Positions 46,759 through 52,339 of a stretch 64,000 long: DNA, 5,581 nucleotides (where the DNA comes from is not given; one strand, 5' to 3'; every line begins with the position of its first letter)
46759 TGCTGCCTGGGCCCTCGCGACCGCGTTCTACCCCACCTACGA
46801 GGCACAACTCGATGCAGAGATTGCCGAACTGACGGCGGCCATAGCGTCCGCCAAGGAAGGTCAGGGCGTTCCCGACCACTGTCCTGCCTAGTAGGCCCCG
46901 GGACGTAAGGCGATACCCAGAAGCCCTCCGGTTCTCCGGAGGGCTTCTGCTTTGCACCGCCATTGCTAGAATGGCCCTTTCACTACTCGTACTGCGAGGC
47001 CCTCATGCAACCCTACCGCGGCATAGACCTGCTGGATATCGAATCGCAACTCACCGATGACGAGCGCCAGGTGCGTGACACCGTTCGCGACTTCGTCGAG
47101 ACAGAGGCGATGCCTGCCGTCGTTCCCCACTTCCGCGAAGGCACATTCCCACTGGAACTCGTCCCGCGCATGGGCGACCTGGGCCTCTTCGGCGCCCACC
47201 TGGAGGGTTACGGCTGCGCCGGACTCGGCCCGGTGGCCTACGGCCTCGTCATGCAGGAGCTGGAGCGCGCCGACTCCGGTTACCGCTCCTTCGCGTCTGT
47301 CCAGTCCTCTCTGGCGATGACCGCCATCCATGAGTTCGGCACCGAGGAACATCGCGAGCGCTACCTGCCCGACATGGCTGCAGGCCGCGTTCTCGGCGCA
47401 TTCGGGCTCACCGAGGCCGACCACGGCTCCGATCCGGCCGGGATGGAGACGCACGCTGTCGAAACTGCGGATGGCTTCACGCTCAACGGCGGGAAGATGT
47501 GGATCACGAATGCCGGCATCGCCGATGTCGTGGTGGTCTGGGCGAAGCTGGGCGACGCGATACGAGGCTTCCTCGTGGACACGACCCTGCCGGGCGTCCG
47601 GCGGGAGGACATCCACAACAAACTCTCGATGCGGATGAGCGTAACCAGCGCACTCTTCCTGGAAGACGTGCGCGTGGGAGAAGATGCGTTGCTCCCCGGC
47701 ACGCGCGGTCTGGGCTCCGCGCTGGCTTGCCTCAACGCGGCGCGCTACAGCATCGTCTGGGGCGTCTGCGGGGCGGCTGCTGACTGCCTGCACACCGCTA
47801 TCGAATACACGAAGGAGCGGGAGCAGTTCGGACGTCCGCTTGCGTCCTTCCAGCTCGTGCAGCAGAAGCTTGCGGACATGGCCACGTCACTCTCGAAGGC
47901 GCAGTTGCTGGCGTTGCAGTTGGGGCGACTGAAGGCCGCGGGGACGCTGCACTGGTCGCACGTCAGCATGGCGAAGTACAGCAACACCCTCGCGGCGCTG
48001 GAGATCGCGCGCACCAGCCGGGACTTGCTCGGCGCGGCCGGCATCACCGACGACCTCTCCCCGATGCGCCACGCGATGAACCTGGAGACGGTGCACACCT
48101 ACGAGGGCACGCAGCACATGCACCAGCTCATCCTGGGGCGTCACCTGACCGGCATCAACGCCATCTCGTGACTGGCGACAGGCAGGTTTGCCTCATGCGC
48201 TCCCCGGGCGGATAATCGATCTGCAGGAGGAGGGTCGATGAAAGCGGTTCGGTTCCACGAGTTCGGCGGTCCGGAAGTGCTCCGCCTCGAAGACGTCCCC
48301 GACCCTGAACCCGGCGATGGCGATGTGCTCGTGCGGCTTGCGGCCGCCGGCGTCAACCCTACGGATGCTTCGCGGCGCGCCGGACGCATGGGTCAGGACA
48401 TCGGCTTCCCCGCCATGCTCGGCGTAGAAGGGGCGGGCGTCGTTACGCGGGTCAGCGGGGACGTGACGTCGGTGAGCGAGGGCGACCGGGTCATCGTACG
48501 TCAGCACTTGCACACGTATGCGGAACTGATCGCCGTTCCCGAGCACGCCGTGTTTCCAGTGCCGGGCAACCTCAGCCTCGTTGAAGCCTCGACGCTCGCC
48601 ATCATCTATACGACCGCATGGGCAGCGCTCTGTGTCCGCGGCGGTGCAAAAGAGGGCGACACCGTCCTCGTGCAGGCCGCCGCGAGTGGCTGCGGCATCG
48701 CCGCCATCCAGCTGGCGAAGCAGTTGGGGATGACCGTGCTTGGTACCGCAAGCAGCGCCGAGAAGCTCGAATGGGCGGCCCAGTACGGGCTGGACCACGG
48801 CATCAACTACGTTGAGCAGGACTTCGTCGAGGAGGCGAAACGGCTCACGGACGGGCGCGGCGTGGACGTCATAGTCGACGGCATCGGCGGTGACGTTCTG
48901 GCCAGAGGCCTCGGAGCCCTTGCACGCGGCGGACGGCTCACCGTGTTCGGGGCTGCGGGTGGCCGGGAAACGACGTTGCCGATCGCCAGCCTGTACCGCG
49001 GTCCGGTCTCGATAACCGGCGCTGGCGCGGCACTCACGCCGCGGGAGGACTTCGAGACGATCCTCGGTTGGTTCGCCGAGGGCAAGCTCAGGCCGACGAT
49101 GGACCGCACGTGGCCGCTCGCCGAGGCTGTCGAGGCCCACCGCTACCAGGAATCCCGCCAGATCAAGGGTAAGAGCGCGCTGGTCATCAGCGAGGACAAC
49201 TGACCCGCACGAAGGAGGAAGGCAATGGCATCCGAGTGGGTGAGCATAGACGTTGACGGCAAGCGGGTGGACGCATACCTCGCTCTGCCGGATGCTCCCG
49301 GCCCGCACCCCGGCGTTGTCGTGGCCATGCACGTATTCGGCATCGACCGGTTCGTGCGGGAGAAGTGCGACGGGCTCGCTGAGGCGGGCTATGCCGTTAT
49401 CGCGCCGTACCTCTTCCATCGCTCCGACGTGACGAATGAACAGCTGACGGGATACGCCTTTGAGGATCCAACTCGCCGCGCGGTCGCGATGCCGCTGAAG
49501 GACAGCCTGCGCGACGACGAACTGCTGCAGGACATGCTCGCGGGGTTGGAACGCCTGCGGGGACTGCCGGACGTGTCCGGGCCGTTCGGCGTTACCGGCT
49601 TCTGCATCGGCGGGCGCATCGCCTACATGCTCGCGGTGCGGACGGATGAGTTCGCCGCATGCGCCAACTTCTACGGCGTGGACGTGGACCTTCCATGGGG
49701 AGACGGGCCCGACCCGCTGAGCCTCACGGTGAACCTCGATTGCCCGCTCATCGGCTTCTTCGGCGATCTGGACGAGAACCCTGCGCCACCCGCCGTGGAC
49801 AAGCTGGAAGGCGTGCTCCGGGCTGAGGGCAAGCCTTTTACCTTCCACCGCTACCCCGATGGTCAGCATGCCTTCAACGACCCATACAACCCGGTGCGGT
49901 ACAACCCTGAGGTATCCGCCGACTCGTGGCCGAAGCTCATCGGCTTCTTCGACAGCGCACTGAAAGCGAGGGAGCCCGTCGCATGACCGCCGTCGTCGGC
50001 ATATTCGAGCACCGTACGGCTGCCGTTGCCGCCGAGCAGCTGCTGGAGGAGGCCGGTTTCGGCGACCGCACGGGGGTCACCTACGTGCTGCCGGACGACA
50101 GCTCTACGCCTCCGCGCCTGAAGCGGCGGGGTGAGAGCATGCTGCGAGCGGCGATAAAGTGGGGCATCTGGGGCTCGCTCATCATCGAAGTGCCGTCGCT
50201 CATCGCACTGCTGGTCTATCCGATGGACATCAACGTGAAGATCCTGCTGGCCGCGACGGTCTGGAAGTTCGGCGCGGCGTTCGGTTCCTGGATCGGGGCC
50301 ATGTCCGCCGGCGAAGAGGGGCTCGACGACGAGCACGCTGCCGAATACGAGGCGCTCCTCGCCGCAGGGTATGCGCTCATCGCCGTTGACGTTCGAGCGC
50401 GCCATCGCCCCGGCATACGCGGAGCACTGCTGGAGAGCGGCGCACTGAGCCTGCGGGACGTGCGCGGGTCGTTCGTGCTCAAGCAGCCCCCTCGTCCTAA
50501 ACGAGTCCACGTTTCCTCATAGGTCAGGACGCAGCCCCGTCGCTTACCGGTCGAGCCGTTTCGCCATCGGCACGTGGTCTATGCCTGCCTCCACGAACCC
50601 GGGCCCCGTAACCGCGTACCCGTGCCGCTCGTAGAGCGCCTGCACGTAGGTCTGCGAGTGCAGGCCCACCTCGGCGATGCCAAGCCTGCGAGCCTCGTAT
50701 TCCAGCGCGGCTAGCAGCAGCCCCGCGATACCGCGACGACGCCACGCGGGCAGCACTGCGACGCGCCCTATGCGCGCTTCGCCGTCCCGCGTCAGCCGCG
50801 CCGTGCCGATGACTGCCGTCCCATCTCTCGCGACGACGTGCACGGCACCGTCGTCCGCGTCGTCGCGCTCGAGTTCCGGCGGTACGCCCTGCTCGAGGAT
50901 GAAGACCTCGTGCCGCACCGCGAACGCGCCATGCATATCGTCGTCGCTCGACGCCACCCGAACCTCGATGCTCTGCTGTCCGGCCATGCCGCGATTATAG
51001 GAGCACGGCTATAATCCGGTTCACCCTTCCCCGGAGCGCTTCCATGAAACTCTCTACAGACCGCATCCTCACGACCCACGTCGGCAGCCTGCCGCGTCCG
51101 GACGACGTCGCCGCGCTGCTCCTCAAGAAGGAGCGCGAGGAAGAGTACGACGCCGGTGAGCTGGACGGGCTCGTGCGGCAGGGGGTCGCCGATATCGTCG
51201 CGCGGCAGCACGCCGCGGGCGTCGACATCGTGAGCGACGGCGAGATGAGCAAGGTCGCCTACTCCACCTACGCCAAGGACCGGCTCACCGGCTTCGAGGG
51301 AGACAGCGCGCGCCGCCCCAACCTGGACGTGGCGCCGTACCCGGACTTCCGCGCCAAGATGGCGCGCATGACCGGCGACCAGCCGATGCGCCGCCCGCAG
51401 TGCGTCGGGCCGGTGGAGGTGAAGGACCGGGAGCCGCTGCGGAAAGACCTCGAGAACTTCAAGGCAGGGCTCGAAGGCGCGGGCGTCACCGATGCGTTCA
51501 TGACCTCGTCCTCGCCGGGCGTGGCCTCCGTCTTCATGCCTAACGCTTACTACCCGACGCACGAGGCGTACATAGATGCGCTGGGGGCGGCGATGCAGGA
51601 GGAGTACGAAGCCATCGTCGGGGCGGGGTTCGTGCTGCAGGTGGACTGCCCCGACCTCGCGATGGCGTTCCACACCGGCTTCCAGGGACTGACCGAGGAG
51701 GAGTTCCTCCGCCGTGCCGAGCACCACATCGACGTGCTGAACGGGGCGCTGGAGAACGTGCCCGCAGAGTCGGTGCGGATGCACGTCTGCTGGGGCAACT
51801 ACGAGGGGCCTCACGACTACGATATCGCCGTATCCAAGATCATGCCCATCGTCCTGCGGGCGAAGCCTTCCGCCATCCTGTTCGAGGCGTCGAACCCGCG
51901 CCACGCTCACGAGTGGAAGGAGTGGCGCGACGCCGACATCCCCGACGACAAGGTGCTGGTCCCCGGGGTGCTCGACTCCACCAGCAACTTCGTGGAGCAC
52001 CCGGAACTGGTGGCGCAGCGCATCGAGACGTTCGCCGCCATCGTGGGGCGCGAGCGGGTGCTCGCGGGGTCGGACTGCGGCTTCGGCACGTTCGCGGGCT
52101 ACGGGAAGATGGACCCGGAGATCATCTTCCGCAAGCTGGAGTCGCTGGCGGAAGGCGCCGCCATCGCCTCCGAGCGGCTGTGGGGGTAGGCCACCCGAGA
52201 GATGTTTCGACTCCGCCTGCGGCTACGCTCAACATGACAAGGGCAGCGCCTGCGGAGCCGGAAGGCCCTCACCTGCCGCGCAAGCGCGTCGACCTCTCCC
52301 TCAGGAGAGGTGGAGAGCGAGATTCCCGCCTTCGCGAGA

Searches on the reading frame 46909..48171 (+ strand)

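Call 60: search_protein_families(library=pfam, proteins=[window:46909-48171:+], max_evalue=0.0001)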
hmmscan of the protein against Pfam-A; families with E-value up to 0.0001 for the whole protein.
window:46909-48171:+ (420 aa): 4 families
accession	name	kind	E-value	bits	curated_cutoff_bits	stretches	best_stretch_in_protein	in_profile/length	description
PF02771.21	Acyl-CoA_dh_N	-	7.2e-34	117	22.9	1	49-159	1-112/113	Acyl-CoA dehydrogenase, N-terminal domain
PF00441.29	Acyl-CoA_dh_1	-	8.6e-31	107.5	22.4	1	266-413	2-149/150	Acyl-CoA dehydrogenase, C-terminal domain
PF02770.24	Acyl-CoA_dh_M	-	4.8e-22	78.4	33.3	1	164-254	1-97/97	Acyl-CoA dehydrogenase, middle domain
PF08028.16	Acyl-CoA_dh_2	-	7.8e-08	33.1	22.7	1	286-401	7-132/134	Acyl-CoA dehydrogenase, C-terminal domain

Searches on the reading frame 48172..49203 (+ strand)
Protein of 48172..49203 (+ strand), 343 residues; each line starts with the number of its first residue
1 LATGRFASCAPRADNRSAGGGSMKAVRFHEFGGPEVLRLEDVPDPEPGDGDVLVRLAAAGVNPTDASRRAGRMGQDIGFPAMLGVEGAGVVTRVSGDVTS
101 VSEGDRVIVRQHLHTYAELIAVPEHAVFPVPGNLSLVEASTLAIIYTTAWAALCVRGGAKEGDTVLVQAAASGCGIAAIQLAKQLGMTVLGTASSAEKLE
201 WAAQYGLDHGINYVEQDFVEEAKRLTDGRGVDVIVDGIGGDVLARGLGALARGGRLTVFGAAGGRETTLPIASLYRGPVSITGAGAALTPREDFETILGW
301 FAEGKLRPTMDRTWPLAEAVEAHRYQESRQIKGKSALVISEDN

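Call 60: search_protein_families(library=pfam, proteins=[window:48172-49203:+], max_evalue=0.0001)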
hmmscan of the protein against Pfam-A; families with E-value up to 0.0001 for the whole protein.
window:48172-49203:+ (343 aa): 3 families
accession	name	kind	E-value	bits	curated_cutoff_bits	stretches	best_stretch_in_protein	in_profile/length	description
PF00107.32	ADH_zinc_N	-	1.3e-27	96.7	31.8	1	173-302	1-128/129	Zinc-binding dehydrogenase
PF13602.12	ADH_zinc_N_2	-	3e-23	83.6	27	1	206-335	2-132/134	Zinc-binding dehydrogenase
PF08240.17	ADH_N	-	7.1e-15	55.6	23.5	1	48-131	1-103/104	Alcohol dehydrogenase GroES-like domain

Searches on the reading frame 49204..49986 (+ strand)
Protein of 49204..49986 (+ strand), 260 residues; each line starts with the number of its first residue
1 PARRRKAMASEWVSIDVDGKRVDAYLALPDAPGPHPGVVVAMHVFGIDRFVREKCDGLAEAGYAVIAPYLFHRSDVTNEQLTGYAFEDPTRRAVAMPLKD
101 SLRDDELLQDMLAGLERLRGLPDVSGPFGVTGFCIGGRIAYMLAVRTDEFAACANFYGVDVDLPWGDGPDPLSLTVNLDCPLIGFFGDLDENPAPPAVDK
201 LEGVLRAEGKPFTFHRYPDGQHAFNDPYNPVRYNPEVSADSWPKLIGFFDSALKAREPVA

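Call 60: search_protein_families(library=pfam, proteins=[window:49204-49986:+], max_evalue=0.0001)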
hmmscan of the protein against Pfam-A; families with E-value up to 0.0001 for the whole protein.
window:49204-49986:+ (260 aa): 1 family
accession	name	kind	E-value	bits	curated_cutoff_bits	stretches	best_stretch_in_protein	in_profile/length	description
PF01738.24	DLH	-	1e-41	143.3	21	1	22-251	1-215/217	Dienelactone hydrolase family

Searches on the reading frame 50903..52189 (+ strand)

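Call 61: search_protein_families(library=pfam, proteins=[window:50903-52189:+], max_evalue=0.0001)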
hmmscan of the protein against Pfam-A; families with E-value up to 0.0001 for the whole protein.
window:50903-52189:+ (428 aa): 1 family
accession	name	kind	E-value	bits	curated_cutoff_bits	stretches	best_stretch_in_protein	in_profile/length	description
PF01717.24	Meth_synt_2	-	9e-12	45.3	21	1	56-131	2-76/324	Cobalamin-independent synthase, Catalytic domain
